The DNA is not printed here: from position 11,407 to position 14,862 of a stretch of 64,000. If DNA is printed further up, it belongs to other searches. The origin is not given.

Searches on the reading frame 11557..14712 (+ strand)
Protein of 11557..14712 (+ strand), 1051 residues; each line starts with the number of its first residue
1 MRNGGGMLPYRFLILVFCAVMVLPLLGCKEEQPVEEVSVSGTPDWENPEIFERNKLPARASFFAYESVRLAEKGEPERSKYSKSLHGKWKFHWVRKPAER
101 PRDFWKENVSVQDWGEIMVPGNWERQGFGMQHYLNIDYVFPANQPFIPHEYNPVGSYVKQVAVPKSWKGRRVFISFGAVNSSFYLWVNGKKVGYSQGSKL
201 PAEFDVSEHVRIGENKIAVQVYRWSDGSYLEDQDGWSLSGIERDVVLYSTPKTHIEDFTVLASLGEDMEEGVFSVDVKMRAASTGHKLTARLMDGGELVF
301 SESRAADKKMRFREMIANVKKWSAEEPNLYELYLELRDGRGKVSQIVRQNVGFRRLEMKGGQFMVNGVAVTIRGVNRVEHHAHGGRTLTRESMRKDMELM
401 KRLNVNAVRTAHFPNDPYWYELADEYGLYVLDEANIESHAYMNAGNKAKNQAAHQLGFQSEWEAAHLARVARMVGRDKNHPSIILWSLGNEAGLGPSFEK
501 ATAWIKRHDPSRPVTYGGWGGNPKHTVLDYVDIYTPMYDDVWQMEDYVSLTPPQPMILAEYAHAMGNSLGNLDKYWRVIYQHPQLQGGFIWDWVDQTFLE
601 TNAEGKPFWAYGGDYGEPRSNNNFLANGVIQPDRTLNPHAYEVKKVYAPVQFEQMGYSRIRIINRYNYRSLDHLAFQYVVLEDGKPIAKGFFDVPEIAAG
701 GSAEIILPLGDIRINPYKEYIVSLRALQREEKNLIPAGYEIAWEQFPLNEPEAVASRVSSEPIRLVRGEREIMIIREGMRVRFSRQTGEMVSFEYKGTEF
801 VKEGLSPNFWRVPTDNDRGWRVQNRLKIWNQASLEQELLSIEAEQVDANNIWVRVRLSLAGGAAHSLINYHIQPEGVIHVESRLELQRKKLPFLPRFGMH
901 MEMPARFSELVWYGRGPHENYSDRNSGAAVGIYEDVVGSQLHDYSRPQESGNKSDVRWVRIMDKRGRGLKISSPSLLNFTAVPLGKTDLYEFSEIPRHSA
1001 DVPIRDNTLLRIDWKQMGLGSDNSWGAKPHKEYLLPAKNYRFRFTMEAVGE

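Call 105: search_protein_families(library=pfam, proteins=[window:11557-14712:+], max_evalue=0.00001)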
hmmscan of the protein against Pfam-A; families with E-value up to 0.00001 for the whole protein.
window:11557-14712:+ (1051 aa): 5 families
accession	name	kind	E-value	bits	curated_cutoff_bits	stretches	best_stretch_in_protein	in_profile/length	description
PF02836.23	Glyco_hydro_2_C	-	3.1e-95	319.2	21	1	357-652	2-302/302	Glycosyl hydrolases family 2, TIM barrel domain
PF02929.23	Bgal_small_N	-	3.3e-70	237.1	25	1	777-1046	3-248/248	Beta galactosidase small chain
PF02837.24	Glyco_hydro_2_N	-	1.1e-44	152.8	28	1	83-251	2-169/169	Glycosyl hydrolases family 2, sugar binding domain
PF16353.11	LacZ_4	-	1e-21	77.4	27.3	1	660-749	1-87/87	Beta-galactosidase, domain 4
PF00703.27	Glyco_hydro_2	-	9.2e-11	42.9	23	1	253-354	1-109/109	Glycosyl hydrolases family 2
